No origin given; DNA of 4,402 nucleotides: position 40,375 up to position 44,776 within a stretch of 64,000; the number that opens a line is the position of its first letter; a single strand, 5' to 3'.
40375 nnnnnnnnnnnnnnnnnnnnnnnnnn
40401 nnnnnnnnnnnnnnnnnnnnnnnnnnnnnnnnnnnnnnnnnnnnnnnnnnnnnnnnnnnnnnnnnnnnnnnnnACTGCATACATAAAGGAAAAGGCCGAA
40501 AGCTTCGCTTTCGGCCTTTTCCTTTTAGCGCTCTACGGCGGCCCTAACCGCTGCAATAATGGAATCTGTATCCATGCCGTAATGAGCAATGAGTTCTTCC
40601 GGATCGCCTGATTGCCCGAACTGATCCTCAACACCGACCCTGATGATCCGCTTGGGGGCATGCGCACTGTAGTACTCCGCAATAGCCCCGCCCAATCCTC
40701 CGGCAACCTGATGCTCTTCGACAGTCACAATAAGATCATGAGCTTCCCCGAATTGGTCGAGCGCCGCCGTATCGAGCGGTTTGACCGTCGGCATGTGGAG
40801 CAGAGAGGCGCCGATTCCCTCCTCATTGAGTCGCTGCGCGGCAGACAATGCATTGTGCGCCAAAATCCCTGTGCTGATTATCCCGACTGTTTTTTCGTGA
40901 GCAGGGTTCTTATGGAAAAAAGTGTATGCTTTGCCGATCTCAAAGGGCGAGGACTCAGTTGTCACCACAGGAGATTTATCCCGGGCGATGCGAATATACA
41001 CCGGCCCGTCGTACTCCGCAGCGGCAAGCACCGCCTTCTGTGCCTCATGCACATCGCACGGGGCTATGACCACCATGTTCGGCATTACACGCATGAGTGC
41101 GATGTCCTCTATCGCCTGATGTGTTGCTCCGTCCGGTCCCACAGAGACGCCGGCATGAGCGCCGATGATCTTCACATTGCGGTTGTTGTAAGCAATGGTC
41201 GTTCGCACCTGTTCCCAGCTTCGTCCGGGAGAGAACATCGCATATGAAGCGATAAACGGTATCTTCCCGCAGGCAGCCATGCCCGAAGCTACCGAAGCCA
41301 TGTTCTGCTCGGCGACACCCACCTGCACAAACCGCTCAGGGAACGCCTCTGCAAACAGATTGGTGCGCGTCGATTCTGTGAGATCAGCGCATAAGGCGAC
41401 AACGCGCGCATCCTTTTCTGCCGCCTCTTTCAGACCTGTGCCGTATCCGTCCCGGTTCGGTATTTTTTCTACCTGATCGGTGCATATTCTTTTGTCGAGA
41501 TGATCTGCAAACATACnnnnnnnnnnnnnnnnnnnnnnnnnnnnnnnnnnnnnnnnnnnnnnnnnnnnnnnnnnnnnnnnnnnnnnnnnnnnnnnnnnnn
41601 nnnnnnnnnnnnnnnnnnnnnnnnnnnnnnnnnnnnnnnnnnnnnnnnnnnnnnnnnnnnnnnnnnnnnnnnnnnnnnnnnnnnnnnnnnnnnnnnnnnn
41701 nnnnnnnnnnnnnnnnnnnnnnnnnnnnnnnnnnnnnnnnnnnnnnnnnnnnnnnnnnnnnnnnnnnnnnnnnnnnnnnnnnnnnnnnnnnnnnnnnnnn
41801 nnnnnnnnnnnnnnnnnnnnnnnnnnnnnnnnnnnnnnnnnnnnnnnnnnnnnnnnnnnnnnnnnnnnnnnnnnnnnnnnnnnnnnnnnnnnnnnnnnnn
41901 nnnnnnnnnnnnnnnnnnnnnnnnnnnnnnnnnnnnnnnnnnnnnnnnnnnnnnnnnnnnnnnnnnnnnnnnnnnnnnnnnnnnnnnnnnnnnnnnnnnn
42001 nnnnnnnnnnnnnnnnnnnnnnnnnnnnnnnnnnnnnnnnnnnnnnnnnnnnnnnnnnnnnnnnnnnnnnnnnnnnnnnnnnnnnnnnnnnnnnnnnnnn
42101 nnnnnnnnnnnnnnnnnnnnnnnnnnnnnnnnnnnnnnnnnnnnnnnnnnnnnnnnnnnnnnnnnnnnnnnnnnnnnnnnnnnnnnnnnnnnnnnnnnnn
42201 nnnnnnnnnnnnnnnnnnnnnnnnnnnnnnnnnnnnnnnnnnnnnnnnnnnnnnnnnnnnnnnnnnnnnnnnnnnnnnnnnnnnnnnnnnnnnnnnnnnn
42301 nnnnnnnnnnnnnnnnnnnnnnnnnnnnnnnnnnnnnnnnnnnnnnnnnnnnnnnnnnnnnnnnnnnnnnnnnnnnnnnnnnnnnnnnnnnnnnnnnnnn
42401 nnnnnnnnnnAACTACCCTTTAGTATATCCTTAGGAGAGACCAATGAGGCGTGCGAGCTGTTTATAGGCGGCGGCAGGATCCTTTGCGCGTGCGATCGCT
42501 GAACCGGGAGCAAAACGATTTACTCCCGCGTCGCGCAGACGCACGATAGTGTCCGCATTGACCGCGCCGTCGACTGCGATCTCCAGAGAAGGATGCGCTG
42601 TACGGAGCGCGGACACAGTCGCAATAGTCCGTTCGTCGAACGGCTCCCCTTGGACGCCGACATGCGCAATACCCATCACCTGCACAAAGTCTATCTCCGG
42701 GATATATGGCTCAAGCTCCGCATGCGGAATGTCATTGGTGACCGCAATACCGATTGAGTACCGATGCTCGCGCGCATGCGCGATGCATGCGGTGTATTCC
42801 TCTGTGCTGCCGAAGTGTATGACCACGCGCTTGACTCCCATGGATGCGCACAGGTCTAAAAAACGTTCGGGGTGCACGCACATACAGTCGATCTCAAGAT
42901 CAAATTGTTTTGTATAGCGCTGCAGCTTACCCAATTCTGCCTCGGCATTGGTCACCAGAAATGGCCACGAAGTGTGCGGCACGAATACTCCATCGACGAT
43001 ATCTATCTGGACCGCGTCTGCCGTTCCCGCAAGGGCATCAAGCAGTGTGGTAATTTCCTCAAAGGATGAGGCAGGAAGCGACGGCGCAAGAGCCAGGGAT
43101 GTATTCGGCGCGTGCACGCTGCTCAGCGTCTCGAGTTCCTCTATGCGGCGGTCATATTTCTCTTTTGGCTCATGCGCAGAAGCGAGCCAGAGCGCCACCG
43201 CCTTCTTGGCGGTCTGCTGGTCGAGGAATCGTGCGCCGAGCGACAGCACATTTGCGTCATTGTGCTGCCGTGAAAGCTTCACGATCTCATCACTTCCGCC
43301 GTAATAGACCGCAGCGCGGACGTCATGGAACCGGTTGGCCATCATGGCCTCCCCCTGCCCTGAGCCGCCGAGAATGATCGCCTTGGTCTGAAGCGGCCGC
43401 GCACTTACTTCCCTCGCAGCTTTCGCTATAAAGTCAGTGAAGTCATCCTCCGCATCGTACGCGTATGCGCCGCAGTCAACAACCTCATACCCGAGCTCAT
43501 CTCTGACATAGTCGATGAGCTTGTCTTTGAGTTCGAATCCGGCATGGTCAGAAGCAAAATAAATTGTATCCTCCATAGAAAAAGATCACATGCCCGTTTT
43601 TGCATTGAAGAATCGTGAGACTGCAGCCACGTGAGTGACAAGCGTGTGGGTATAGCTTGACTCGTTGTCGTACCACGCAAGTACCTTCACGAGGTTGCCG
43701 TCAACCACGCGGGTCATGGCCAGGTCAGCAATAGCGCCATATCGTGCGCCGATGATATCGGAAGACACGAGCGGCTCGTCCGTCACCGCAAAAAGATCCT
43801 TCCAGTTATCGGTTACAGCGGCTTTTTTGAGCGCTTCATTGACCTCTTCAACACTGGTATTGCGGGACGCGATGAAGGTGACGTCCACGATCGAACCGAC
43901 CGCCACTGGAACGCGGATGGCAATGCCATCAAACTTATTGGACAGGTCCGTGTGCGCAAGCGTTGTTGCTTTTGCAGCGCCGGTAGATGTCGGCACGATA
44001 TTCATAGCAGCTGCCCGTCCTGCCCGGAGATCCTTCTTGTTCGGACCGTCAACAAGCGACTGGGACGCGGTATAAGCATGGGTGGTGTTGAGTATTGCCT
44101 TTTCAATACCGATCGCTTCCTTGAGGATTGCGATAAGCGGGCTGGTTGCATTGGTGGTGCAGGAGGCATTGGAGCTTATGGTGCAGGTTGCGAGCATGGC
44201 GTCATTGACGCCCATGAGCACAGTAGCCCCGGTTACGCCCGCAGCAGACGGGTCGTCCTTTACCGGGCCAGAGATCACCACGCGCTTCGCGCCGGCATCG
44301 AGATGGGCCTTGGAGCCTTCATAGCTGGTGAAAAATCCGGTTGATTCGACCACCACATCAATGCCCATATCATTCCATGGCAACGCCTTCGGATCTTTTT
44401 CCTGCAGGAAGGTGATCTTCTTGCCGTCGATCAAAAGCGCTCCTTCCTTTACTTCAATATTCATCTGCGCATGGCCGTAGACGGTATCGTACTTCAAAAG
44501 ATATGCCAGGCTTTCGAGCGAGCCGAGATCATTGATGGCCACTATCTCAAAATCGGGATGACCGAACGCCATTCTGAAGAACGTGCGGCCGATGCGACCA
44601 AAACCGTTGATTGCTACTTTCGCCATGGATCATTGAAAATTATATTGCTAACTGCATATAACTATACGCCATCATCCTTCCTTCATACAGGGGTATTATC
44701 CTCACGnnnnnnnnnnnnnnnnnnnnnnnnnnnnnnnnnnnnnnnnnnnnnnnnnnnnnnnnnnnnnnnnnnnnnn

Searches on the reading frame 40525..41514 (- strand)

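Call 73: search_protein_families(library=pfam, proteins=[window:40525-41514:-], max_evalue=0.00001)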
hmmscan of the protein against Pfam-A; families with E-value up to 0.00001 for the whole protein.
window:40525-41514:- (329 aa): 3 families
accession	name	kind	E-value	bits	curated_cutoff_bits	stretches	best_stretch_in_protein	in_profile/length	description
PF02779.29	Transket_pyr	-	2.1e-42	145.2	27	1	17-180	2-171/174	Transketolase, pyrimidine binding domain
PF02780.25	Transketolase_C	-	2e-24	86.3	25.9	1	207-319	9-124/124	Transketolase, C-terminal domain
PF22613.1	Transketolase_C_1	-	7.3e-06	26.6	27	0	199-315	5-113/113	Transketolase-like TK C-terminal domain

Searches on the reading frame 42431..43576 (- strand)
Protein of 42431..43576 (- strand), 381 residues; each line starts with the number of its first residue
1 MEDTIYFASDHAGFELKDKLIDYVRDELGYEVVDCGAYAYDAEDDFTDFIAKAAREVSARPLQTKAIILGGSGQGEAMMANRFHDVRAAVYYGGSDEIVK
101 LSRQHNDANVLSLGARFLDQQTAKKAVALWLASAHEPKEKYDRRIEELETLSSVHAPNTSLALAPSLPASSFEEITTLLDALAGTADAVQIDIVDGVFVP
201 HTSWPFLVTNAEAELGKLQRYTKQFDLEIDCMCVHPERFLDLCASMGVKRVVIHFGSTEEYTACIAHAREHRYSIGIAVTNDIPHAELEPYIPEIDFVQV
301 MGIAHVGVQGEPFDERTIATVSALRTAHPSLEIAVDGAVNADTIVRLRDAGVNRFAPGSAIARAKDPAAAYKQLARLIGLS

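Call 73: search_protein_families(library=pfam, proteins=[window:42431-43576:-], max_evalue=0.00001)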
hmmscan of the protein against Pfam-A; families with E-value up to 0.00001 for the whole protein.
window:42431-43576:- (381 aa): 2 families
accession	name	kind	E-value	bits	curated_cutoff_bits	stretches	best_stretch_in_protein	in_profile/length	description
PF02502.23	LacAB_rpiB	-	1e-35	123.2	24.7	1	5-147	1-137/138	Ribose/Galactose Isomerase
PF00834.25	Ribul_P_3_epim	-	1.3e-23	83.8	21.1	1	163-361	2-197/198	Ribulose-phosphate 3 epimerase family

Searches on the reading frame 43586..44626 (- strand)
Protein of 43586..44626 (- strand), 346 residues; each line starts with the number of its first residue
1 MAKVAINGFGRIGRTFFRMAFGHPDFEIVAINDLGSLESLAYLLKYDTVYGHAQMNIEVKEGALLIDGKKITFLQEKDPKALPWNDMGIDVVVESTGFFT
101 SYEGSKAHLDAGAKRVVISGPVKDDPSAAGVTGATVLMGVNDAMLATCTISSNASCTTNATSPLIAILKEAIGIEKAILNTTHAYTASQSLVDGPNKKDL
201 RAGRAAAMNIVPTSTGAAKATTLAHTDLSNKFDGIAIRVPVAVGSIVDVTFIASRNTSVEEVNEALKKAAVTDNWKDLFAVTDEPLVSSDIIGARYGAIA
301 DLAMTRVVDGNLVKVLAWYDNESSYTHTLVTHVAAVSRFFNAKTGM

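Call 73: search_protein_families(library=pfam, proteins=[window:43586-44626:-], max_evalue=0.00001)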
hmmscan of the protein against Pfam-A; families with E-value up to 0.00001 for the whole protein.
window:43586-44626:- (346 aa): 2 families
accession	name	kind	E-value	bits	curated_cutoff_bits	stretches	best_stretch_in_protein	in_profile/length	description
PF02800.25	Gp_dh_C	-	5.6e-50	169.4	24.4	1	163-319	3-158/158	Glyceraldehyde 3-phosphate dehydrogenase, C-terminal domain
PF00044.30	Gp_dh_N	-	4.2e-38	130.1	31.7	1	3-101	2-100/101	Glyceraldehyde 3-phosphate dehydrogenase, NAD binding domain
